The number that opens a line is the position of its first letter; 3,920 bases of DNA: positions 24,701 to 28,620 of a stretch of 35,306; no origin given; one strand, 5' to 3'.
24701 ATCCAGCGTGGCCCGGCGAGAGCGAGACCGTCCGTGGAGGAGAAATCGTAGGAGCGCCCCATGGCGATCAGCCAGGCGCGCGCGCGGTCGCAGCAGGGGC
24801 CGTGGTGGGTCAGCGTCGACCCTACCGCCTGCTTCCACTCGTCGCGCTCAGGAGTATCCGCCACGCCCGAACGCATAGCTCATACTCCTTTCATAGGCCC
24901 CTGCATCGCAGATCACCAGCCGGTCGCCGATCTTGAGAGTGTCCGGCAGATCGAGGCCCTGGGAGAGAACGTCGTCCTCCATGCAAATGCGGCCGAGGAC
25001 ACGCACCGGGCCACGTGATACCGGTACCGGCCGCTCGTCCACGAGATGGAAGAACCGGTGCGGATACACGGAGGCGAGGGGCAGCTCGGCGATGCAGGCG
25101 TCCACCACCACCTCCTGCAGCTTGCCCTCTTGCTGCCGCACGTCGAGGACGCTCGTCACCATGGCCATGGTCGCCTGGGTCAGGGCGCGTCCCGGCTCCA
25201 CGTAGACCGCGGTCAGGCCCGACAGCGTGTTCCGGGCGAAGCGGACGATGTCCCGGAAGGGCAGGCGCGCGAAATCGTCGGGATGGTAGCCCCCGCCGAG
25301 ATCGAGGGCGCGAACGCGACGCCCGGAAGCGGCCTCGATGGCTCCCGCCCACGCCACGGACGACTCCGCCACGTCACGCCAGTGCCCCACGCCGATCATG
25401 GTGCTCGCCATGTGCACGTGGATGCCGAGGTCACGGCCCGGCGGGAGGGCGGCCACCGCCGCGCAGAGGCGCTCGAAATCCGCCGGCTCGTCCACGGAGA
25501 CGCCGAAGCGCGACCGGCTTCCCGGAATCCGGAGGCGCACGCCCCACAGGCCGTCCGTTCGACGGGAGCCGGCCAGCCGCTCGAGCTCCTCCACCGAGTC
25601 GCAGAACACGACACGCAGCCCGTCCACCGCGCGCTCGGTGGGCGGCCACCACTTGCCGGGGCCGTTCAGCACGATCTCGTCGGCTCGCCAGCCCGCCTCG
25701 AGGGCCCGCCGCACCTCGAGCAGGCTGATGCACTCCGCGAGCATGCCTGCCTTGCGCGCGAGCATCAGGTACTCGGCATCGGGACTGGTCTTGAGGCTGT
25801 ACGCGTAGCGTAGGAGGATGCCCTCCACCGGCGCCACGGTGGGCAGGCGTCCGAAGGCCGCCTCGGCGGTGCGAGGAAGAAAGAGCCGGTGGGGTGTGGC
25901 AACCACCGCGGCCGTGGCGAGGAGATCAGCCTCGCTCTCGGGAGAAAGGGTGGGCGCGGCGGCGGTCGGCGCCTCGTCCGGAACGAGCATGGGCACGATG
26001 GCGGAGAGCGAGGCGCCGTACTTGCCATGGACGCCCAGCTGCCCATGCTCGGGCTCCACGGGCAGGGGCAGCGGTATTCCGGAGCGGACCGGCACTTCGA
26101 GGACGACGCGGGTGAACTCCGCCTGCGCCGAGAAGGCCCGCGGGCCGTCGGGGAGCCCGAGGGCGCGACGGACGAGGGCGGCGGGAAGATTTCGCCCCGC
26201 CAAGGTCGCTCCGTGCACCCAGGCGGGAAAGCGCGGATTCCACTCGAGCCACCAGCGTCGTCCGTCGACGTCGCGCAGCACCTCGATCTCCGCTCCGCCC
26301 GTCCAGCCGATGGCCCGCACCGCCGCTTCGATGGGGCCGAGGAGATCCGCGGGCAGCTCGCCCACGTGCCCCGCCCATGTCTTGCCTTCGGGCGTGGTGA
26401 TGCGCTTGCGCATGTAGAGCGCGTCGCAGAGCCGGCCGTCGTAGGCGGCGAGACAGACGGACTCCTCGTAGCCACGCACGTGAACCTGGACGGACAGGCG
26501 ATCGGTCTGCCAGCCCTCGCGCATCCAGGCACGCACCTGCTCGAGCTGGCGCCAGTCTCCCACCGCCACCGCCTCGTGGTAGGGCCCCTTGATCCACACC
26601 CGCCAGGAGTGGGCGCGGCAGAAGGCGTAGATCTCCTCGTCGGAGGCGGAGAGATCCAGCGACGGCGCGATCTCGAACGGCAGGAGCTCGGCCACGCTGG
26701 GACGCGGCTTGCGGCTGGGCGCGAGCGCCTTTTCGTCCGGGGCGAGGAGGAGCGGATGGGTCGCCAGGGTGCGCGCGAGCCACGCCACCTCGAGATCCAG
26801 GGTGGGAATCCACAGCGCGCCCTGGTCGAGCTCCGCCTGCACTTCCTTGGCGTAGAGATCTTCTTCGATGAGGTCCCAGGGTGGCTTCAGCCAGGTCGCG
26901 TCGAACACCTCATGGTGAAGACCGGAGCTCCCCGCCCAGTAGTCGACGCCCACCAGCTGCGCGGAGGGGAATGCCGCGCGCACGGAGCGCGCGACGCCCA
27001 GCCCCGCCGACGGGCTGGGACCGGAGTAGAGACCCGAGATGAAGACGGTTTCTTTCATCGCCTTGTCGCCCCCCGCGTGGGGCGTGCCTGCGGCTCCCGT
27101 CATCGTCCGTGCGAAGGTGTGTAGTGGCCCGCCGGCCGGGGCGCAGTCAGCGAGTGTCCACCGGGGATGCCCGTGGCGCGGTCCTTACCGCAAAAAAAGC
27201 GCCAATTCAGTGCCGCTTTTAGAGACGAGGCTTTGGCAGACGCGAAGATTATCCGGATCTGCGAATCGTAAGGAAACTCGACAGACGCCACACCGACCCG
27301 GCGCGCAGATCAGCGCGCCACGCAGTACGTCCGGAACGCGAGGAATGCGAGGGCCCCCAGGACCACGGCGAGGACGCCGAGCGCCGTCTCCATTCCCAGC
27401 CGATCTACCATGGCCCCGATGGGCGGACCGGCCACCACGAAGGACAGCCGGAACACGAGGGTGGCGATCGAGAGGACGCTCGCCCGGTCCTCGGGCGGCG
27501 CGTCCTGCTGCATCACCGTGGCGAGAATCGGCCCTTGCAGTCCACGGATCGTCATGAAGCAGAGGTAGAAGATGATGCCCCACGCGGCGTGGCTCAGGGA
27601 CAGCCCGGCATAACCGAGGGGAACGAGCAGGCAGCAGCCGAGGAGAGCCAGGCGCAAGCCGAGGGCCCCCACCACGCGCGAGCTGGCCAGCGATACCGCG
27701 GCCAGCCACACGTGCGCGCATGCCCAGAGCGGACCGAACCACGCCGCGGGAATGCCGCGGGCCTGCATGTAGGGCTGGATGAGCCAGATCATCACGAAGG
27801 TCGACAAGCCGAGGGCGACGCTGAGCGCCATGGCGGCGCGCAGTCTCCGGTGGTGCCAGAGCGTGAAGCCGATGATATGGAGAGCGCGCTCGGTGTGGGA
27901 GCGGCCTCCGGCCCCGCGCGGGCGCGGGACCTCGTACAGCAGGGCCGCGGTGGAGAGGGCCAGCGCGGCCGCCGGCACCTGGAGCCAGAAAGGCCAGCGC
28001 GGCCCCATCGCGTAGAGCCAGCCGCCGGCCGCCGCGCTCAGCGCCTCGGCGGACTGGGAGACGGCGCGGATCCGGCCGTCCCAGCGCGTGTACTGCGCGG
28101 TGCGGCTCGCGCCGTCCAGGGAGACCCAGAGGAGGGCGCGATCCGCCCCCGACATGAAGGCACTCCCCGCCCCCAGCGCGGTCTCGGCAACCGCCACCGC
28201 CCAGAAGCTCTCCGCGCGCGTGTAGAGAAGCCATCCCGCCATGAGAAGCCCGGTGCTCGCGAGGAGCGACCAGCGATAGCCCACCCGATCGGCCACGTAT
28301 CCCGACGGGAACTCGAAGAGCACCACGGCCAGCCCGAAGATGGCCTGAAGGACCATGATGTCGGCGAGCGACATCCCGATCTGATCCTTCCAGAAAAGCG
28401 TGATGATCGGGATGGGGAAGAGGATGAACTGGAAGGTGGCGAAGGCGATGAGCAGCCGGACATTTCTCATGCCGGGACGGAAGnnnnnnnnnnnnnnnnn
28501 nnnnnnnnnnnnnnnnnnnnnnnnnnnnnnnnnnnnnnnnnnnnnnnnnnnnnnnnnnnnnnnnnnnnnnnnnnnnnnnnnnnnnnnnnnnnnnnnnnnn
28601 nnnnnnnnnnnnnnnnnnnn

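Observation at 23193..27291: Candidate undescribed cassette: ATP-grasp::PLP-decarboxylase fusion + transglutaminase-like protein + UT-family channel, chained by overlapping frames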

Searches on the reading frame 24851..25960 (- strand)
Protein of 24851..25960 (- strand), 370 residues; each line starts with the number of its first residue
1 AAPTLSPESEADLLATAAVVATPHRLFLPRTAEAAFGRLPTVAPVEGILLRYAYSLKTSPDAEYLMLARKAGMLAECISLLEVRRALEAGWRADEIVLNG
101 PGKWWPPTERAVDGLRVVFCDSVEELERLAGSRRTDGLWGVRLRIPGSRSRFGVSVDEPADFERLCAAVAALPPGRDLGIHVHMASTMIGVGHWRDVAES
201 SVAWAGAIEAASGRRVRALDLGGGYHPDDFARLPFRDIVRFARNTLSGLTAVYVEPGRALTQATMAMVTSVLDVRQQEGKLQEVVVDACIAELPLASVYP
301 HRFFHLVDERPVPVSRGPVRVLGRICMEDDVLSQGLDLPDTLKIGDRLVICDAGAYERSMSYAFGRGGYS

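Call 87: search_solved_structures(query=window:24851-25960:-, max_evalue=1e-10, show_alignments=2)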
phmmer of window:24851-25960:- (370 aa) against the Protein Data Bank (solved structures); distinct sequences matched with E-value up to 1e-10: 10.
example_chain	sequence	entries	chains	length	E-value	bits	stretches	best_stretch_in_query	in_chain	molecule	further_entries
6n2a_A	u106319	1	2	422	1.2e-18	70.2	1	45-364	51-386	Diaminopimelate decarboxylase 1, chloroplastic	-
6n2f_A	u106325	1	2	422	4e-18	68.4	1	45-364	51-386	Diaminopimelate decarboxylase 2, chloroplastic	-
3vab_A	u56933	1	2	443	2.5e-16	62.5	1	16-363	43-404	Diaminopimelate decarboxylase 1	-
3c5q_A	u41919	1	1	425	3.2e-16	62.2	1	52-364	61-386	Diaminopimelate decarboxylase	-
2qgh_A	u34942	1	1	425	3.3e-16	62.1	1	52-364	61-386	Diaminopimelate decarboxylase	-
7kh2_A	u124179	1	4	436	8.1e-16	60.8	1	53-361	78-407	N-citrylornithine decarboxylase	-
2p3e_A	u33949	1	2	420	5.2e-15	58.2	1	54-363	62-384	Diaminopimelate decarboxylase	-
3n2b_A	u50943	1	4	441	7.1e-13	51.1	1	53-363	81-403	Diaminopimelate decarboxylase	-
2j66_A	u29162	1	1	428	1e-11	47.4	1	49-361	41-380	BTRK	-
7ru7_A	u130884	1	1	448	1.1e-11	47.2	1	22-361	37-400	L-glutamyl-[BtrI acyl-carrier protein] decarboxylase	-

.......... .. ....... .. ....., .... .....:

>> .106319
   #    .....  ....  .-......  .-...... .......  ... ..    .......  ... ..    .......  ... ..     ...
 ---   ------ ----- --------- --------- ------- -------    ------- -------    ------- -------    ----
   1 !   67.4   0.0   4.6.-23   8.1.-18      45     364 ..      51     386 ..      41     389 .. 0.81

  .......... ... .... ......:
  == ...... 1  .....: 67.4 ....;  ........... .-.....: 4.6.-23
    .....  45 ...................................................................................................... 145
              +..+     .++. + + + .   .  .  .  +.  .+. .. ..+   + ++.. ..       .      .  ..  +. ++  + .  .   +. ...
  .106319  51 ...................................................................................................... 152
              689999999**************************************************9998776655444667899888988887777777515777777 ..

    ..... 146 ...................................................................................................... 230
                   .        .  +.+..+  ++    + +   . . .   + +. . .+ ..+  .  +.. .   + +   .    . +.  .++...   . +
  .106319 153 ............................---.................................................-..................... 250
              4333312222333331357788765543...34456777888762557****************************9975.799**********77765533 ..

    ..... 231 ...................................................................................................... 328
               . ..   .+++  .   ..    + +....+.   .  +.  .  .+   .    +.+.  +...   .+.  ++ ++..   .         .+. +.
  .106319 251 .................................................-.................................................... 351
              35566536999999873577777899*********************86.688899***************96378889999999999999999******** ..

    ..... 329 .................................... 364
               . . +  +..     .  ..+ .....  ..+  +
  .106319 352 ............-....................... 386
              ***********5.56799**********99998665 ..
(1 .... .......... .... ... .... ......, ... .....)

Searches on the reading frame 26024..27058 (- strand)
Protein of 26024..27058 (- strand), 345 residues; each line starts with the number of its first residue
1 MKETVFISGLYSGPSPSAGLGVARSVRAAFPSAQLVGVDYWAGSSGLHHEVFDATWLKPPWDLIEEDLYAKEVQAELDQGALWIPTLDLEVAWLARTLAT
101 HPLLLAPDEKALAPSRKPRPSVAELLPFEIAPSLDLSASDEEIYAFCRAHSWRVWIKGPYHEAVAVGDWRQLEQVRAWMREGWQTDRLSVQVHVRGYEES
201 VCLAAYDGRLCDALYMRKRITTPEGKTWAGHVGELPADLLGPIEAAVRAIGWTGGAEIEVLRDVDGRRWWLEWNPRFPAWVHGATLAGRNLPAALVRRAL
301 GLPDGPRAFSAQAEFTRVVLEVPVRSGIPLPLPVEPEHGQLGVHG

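Call 50: search_solved_structures(query=A4, max_evalue=1)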
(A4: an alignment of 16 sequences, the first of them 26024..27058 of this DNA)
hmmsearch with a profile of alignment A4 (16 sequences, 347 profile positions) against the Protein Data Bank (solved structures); distinct sequences matched with E-value up to 1: 62 (the best 60 are shown).
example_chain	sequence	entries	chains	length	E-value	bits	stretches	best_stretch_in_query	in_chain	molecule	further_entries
2pn1_A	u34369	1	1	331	1.5e-10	43.6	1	62-301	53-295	Carbamoylphosphate synthase large subunit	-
8j4z_E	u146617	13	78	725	6.2e-10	41.6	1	24-305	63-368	Methylcrotonoyl-CoA carboxylase subunit alpha, mitochondrial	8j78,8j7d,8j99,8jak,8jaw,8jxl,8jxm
9tps_G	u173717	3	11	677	7.7e-07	31.4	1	89-277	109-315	Biotin carboxylase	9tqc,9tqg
1ulz_A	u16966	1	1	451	1.1e-06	30.9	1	40-305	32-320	pyruvate carboxylase n-terminal domain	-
7kbl_A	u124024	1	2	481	4.5e-06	28.9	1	39-278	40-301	2-oxoglutarate carboxylase small subunit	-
7kct_A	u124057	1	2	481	4.5e-06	28.9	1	39-278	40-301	2-oxoglutarate carboxylase small subunit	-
9wkr_A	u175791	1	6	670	4.8e-06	28.8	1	24-309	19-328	Propionyl-CoA carboxylase alpha chain, mitochondrial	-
7ybu_A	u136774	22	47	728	5.3e-06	28.7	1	24-309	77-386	Propionyl-CoA carboxylase alpha chain, mitochondrial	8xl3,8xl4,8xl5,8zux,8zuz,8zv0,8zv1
8zuy_A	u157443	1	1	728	5.3e-06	28.7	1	24-309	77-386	Propionyl-CoA carboxylase alpha chain, mitochondrial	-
7kc7_A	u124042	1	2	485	6.5e-06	28.4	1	39-158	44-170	2-oxoglutarate carboxylase small subunit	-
2dzd_A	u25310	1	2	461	1.3e-05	27.5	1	40-278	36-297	pyruvate carboxylase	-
6ybp_G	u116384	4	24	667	1.3e-05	27.4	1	26-306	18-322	Propionyl-CoA carboxylase alpha subunit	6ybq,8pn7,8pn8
3ouu_A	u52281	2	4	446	1.6e-05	27.1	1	87-312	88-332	Biotin carboxylase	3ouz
2qf7_A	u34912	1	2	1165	3.7e-05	25.9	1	90-278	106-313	Pyruvate carboxylase protein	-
3tw6_A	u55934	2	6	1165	3.7e-05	25.9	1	90-278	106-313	Pyruvate carboxylase protein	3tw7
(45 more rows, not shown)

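Call 51: search_protein_families(library=pfam, alignment_id=A4, max_evalue=0.01)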
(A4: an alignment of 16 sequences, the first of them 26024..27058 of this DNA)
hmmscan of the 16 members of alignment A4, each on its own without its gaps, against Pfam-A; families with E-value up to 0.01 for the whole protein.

A. member 1, window:26024-27058:- (345 aa): 1 family
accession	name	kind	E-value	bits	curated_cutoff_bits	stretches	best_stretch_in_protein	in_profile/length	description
PF15632.11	ATPgrasp_Ter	-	0.00025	21.3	29.1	1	190-305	7-112/131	ATP-grasp in the biosynthetic pathway with Ter operon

B. families by the number of members that match (of 16 scanned): 8 families
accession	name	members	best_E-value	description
PF15632.11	ATPgrasp_Ter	16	1.2e-12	ATP-grasp in the biosynthetic pathway with Ter operon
PF02655.19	ATP-grasp_3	5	4.4e-11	ATP-grasp domain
PF02786.22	CPSase_L_D2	4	3.2e-10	Carbamoyl-phosphate synthase L chain, ATP binding domain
PF07478.18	Dala_Dala_lig_C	2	1e-06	D-ala D-ala ligase C-terminus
PF01071.24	GARS_A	2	7.4e-05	Phosphoribosylglycinamide synthetase, ATP-grasp (A) domain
PF21360.3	PylC-like_N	2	0.0012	PylC-like, N-terminal domain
PF02222.28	ATP-grasp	1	0.00061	ATP-grasp domain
PF13549.11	ATP-grasp_5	1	0.0029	ATP-grasp domain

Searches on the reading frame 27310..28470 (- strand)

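Call 3: search_protein_families(library=pfam, proteins=[window:27310-28470:-], max_evalue=0.01)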
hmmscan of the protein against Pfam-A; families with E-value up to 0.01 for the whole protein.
window:27310-28470:- (386 aa): 2 families
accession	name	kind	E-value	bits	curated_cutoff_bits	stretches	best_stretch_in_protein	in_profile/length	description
PF07690.21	MFS_1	-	3.7e-26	92.3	33.4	1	7-347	3-346/347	Major Facilitator Superfamily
PF01306.25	LacY_symp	-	0.00039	19.8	24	1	10-300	16-316/413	LacY proton/sugar symporter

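Call 4: search_protein_families(library=ncbifam, proteins=[window:27310-28470:-], max_evalue=0.01)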
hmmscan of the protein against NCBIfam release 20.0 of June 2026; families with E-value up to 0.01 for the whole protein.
window:27310-28470:- (386 aa): 8 families
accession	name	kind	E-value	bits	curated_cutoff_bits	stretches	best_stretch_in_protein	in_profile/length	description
NF000043.1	tet_MFS_P_a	exception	4.7e-10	38.8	750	1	23-112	29-118/420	tetracycline efflux MFS transporter TetA(P)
TIGR00880.1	2_A_01_02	superfamily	3.7e-07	30.3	131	1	43-175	5-134/141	multidrug resistance protein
NF040872.1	MFS_HP1165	exception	7.3e-07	28.6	700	1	30-116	32-118/385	HP1165 family MFS efflux transporter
TIGR00882.1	2A0105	subfamily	1.5e-05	24.2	220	1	10-170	10-174/396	oligosaccharide MFS transporter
NF000049.1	tet_MFS_40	exception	2.8e-05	23.5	800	1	37-113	44-120/406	tetracycline efflux MFS transporter Tet(40)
TIGR00893.1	2A0114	subfamily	0.00043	19.3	395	1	28-108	21-101/399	D-galactonate transporter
NF007077.0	PRK09528.1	subfamily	0.00043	18.9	429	1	16-186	27-198/421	galactoside permease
NF049980.1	SfMCT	equivalog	0.0028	16.4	320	1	14-102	20-106/378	L-lactate MFS transporter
